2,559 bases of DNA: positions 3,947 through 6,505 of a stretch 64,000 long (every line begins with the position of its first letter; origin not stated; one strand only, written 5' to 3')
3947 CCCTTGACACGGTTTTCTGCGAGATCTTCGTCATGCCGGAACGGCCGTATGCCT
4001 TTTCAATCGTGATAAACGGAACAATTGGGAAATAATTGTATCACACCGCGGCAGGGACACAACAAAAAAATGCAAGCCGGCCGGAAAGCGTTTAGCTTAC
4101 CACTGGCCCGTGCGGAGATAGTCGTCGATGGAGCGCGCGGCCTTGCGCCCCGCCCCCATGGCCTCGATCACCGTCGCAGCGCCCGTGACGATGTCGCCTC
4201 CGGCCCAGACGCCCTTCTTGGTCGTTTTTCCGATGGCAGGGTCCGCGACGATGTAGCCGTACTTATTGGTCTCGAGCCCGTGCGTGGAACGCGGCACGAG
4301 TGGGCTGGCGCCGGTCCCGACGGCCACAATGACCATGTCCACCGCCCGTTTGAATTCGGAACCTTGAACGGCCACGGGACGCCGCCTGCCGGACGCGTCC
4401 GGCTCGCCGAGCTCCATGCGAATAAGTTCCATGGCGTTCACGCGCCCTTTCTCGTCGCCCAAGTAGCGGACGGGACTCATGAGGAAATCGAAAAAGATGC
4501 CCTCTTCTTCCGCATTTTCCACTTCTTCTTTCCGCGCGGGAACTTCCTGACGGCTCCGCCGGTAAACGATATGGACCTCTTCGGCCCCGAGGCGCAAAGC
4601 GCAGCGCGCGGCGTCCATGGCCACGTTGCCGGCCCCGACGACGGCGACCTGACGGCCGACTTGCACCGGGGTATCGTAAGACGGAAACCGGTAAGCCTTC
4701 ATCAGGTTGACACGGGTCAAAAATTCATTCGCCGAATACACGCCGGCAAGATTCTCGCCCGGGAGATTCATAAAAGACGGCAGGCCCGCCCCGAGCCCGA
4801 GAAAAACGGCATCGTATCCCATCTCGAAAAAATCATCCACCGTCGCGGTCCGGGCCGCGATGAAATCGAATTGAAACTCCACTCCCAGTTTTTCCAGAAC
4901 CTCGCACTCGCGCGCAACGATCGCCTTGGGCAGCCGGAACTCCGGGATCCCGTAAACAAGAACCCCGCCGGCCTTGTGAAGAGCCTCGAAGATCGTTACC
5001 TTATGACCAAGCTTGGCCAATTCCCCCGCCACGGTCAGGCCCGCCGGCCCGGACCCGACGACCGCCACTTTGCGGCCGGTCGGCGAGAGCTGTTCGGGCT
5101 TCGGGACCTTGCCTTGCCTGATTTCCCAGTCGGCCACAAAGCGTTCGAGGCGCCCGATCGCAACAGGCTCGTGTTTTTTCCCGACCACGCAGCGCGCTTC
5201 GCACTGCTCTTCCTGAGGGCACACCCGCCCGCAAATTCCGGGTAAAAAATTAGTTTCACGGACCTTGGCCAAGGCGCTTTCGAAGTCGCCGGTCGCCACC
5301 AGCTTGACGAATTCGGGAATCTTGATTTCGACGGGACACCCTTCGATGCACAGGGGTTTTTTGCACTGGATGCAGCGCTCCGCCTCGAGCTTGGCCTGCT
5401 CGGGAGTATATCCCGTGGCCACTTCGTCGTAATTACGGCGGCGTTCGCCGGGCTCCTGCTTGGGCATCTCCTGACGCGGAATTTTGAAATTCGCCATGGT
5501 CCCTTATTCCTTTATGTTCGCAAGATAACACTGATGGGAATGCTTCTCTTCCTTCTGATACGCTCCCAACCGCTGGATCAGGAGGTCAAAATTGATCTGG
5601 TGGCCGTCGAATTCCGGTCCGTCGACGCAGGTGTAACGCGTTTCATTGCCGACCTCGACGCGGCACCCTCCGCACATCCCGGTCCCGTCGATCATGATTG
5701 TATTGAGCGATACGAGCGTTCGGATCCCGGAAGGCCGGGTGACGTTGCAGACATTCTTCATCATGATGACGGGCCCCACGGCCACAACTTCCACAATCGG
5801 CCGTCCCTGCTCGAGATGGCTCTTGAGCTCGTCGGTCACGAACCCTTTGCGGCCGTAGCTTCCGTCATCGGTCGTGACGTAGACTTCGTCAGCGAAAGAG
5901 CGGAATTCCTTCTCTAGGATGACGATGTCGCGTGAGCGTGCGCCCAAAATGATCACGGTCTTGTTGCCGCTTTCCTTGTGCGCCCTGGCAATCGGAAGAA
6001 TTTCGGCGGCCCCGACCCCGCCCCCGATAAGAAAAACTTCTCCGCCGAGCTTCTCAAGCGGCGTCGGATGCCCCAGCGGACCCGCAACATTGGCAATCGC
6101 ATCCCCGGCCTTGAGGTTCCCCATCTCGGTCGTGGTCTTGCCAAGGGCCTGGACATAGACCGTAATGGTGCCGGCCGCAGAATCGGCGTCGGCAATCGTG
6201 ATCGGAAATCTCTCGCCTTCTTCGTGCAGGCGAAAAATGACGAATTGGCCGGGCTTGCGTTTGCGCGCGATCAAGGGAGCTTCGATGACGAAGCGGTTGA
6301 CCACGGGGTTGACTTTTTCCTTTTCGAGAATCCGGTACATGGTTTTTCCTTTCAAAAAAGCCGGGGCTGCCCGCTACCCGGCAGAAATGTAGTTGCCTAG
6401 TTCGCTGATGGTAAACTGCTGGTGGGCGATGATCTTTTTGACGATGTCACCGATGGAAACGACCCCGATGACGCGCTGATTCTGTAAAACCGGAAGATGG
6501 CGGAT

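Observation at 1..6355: Rex-associated redox module: canonical NfnAB plus a NuoE-like gene and a NuoF-like::GltD-like fusion (Stn/Bfu-type candidate) missed by the ORF track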

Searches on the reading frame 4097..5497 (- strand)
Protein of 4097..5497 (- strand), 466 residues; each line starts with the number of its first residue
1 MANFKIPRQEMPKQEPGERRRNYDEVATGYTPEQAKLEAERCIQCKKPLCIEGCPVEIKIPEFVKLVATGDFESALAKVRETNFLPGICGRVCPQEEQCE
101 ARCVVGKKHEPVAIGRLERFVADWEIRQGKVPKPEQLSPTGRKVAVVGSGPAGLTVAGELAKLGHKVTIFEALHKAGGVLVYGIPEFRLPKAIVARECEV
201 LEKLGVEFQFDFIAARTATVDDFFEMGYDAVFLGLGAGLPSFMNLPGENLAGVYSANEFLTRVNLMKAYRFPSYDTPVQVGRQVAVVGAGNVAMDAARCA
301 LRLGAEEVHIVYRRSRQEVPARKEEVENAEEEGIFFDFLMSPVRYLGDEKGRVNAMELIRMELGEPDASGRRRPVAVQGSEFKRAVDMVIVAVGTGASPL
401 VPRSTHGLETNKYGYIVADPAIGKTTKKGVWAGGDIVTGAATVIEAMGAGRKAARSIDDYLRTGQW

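Call 5: search_protein_families(library=pfam, proteins=[window:4097-5497:-], max_evalue=0.001)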
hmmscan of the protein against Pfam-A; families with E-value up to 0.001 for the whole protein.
window:4097-5497:- (466 aa): 15 families
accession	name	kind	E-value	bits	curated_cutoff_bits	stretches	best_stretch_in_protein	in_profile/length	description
PF14691.11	Fer4_20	-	3.7e-43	146.3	25.8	1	19-128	1-111/113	Dihydroprymidine dehydrogenase domain II, 4Fe-4S cluster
PF07992.20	Pyr_redox_2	-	1.7e-32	113.5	26.1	1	143-450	2-291/291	Pyridine nucleotide-disulphide oxidoreductase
PF00070.33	Pyr_redox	-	4.7e-12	46.7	22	2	143-174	1-32/82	Pyridine nucleotide-disulphide oxidoreductase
PF13738.12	Pyr_redox_3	-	2.2e-07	30.9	30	0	281-318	164-200/305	Pyridine nucleotide-disulphide oxidoreductase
PF01262.27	AlaDh_PNT_C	-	1.2e-06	28.5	23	0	283-315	30-61/214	Alanine dehydrogenase/PNT, C-terminal domain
PF13450.12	NAD_binding_8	-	1.6e-06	28.7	21.9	1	146-178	1-33/68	NAD(P)-binding Rossmann-like domain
PF01494.25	FAD_binding_3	-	3.6e-06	26.9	22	1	143-218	3-70/349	FAD binding domain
PF02826.25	2-Hacid_dh_C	-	5.3e-06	26.4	25.1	0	281-358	36-114/178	D-isomer specific 2-hydroxyacid dehydrogenase, NAD binding domain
PF01946.23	Thi4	-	6.1e-05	22.8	26.2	1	143-208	19-84/235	Thi4 family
PF03807.23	F420_oxidored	-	6.2e-05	24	21.6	0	284-327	2-45/94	NADP oxidoreductase coenzyme F420-dependent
PF12831.13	FAD_oxidored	-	0.00013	21.8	27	1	144-183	2-41/416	FAD dependent oxidoreductase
PF01266.30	DAO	-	0.00031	20.8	27.9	1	143-176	1-34/353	FAD dependent oxidoreductase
PF13241.12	NAD_binding_7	-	0.00036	21.5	22.1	0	281-326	7-55/104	Putative NAD(P)-binding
PF00890.30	FAD_binding_2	-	0.00054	19.7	20.4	1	144-181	2-39/414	FAD binding domain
PF03486.20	HI0933_like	-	0.00068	19.6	50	1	143-177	2-36/244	HI0933-like protein Rossmann domain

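Call 6: search_protein_families(library=ncbifam, proteins=[window:4097-5497:-], max_evalue=0.001)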
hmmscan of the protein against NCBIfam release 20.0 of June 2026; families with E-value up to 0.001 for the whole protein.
window:4097-5497:- (466 aa): 61 families (the best 25 are shown)
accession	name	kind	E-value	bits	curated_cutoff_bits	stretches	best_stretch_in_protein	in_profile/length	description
NF009414.0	PRK12778.1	equivalog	1.7e-208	694.5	1103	1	4-462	292-750/752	bifunctional dihydroorotate dehydrogenase B NAD binding subunit/NADPH-dependent glutamate synthase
TIGR01316.1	gltA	equivalog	1.1e-180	601.3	471.75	1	16-461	2-449/449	NADPH-dependent glutamate synthase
NF009413.0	PRK12775.1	equivalog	2.3e-167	558.7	1895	1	8-465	299-758/1006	putative trifunctional 2-polyprenylphenol hydroxylase/glutamate synthase subunit beta/ferritin domain-containing protein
TIGR01318.1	gltD_gamma_fam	subfamily_domain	5.7e-120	401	482.95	1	5-462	5-466/467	glutamate synthase, small subunit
NF009415.0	PRK12779.1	equivalog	1.4e-118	397.2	1519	1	51-459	211-624/944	putative bifunctional glutamate synthase subunit beta/2-polyprenylphenol hydroxylase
NF009454.0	PRK12814.1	equivalog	8.8e-116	387.8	916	2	50-462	104-501/657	putative NADPH-dependent glutamate synthase small subunit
NF009410.0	PRK12771.1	subfamily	1.2e-114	384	516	2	48-463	48-447/566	NAD(P)-binding protein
NF009408.0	PRK12769.1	equivalog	1.7e-110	370.1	1003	1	6-462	191-652/659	formate-dependent uric acid utilization protein AegA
NF009451.0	PRK12809.1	equivalog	1.2e-96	324.4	1154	1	12-458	180-631/639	formate-dependent uric acid utilization protein YgfT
TIGR03315.1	Se_ygfK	equivalog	1.7e-86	290.7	835.3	1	44-457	441-835/1012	putative selenate reductase subunit YgfK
NF010590.0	PRK13984.1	equivalog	3.1e-85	286.6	946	1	6-463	156-608/611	putative oxidoreductase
TIGR01317.1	GOGAT_sm_gam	subfamily_domain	3.7e-81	273.4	447.7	1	6-461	8-478/485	glutamate synthase small subunit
NF009409.0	PRK12770.1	subfamily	1.2e-79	268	343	1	135-463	12-352/360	putative glutamate synthase subunit beta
NF045663.1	diclust_near_Sec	equivalog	9.3e-44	149.6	530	2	39-237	9-199/759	pyridine nucleotide-disulfide oxidoreductase/dicluster-binding protein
TIGR01292.1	TRX_reduct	equivalog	7.3e-15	54.6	343.45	1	275-461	135-300/300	thioredoxin-disulfide reductase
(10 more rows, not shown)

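Call 52: search_solved_structures(query=window:4097-5497:-, max_evalue=1e-40)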
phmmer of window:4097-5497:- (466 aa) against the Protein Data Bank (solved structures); distinct sequences matched with E-value up to 1e-40: 12.
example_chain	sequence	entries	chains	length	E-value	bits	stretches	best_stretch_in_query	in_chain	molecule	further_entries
4ylf_B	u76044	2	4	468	2.9e-173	580.2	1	9-466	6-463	Dihydropyrimidine dehydrogenase subunit A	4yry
5jca_L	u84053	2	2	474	3.3e-146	491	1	9-462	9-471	NADH-dependent Ferredoxin:NADP Oxidoreductase (NfnI) subunit alpha | NADH-dependent Ferredoxin:NADP Oxidoreductase subunit alpha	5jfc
5vj7_A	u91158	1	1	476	1.7e-139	468.9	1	9-462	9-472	Oxidoreductase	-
9bov_A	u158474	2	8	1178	2.6e-98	333.1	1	43-462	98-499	Molybdopterin oxidoreductase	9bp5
9n5u_A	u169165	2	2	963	2.8e-97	329.8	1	47-462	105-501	NfnA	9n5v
6s6s_G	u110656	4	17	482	2.9e-85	290.1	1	4-462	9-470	Glutamate synthase [NADPH] small chain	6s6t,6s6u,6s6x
8oh5_C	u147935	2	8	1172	1.6e-84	287.7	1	44-462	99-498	Formate dehydrogenase-O, major subunit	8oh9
2vdc_G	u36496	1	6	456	3.1e-81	276.9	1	23-462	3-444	GLUTAMATE SYNTHASE [NADPH] SMALL CHAIN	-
7mfm_I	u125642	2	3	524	4e-53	184.2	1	5-462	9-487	Glutamate synthase (NADPH) small chain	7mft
7m31_A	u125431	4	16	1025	1.5e-50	175.7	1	21-462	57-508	Dihydropyrimidine dehydrogenase [NADP(+)]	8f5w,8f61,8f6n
1h7x_A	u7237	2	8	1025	1.5e-50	175.7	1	21-462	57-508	DIHYDROPYRIMIDINE DEHYDROGENASE | Dihydropyrimidine dehydrogenase [NADP(+)]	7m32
1gt8_A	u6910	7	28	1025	1.5e-50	175.7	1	21-462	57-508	DIHYDROPYRIMIDINE DEHYDROGENASE | Dihydropyrimidine dehydrogenase [NADP(+)]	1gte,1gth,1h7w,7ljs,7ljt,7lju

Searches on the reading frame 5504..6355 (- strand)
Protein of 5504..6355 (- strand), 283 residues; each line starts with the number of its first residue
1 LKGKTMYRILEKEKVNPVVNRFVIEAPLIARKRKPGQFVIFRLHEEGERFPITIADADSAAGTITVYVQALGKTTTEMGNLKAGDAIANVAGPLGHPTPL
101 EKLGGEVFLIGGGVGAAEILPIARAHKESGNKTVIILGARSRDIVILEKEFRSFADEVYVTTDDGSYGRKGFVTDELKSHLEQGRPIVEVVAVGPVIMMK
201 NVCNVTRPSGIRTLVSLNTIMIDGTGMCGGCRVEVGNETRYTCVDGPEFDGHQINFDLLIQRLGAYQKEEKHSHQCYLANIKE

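Call 5: search_protein_families(library=pfam, proteins=[window:5504-6355:-], max_evalue=0.001)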
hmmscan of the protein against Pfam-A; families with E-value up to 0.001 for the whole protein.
window:5504-6355:- (283 aa): 2 families
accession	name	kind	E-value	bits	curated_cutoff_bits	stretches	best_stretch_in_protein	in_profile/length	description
PF10418.14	DHODB_Fe-S_bind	-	2.7e-13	49.8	23.9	1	218-254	1-40/41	Iron-sulfur cluster binding domain of dihydroorotate dehydrogenase B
PF00175.26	NAD_binding_1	-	4.2e-07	31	22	1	109-203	1-108/109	Oxidoreductase NAD-binding domain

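Call 6: search_protein_families(library=ncbifam, proteins=[window:5504-6355:-], max_evalue=0.001)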
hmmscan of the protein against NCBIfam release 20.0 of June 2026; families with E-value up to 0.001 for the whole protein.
window:5504-6355:- (283 aa): 17 families
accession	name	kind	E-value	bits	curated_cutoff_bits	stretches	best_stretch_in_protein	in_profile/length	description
NF004862.0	PRK06222.1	subfamily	3.8e-117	390.8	220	1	6-280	1-274/281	sulfide/dihydroorotate dehydrogenase-like FAD/NAD-binding protein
NF009414.0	PRK12778.1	equivalog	2.3e-107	360.1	1103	1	6-274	1-268/752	bifunctional dihydroorotate dehydrogenase B NAD binding subunit/NADPH-dependent glutamate synthase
NF009413.0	PRK12775.1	equivalog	4.7e-91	306.1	1895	1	6-277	1-271/1006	putative trifunctional 2-polyprenylphenol hydroxylase/glutamate synthase subunit beta/ferritin domain-containing protein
NF009415.0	PRK12779.1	equivalog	4.6e-71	239.9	1519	1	3-275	647-939/944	putative bifunctional glutamate synthase subunit beta/2-polyprenylphenol hydroxylase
NF000796.0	PRK00054.1-1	equivalog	2.7e-46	157.9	224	1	6-271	5-248/254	dihydroorotate dehydrogenase electron transfer subunit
NF000798.0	PRK00054.1-3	equivalog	8.2e-38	130.4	219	1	5-255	6-243/244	dihydroorotate dehydrogenase electron transfer subunit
NF000799.0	PRK00054.1-4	equivalog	3.2e-35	121.5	314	1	3-251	3-253/258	dihydroorotate dehydrogenase electron transfer subunit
NF000797.0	PRK00054.1-2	equivalog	8.3e-32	110.5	270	1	8-254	18-265/267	dihydroorotate dehydrogenase electron transfer subunit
NF006220.0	PRK08345.1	subfamily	2.6e-19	69.6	395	2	32-150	42-162/294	cytochrome-c3 hydrogenase subunit gamma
TIGR02911.1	sulfite_red_B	equivalog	1e-18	67.4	288.6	1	9-250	10-252/261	anaerobic sulfite reductase subunit AsrB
NF040835.1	sulfhyd_HydG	equivalog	1.8e-16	60.3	650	1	5-252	24-282/292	NADPH-dependent hydrogenase/sulfhydrogenase 1 subunit gamma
NF004470.0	PRK05802.1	equivalog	2.4e-16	59.7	313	1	7-239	68-309/330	sulfide/dihydroorotate dehydrogenase-like FAD/NAD-binding protein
NF040830.1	sulfhyd_ShyC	equivalog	4.5e-14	52.3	600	1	32-145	38-151/288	NAD(P)-dependent hydrogenase/sulfhydrogenase 2 subunit gamma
NF058606.1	GlBtMonoRdsGbcB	equivalog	3.7e-08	32.7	500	1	21-154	32-170/362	glycine betaine monooxygenase reductase subunit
NF045803.1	MethMoxFADbindMmoC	equivalog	1.4e-05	24.1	500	1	34-212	141-331/343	aromatic/alkene monooxygenase hydroxylase FAD-binding subunit MmoC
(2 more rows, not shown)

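Call 53: search_solved_structures(query=window:5504-6355:-, max_evalue=1e-20)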
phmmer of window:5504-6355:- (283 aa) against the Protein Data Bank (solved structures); distinct sequences matched with E-value up to 1e-20: 6.
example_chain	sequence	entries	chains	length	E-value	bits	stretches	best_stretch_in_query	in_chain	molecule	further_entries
5jca_S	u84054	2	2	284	9.3e-96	323.5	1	6-273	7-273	NADH-dependent Ferredoxin:NADP Oxidoreductase (NfnI) subunit beta | NADH-dependent Ferredoxin:NADP Oxidoreductase subunit beta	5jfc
4ylf_A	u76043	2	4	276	2.6e-75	256.4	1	2-278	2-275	Dihydroorotate dehydrogenase B (NAD(+)), electron transfer subunit homolog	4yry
5vj7_B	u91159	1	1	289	2.6e-54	187.6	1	6-282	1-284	Ferredoxin-NADP(+) reductase subunit alpha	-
5ksw_B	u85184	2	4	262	2.4e-22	82.7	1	6-254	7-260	Dihydroorotate dehydrogenase B (NAD(+)), electron transfer subunit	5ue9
1ep1_B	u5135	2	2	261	1.8e-21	79.9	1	9-255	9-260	DIHYDROOROTATE DEHYDROGENASE B (PYRK SUBUNIT)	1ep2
1ep3_B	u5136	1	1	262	1.8e-21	79.9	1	9-255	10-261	DIHYDROOROTATE DEHYDROGENASE B (PYRK SUBUNIT)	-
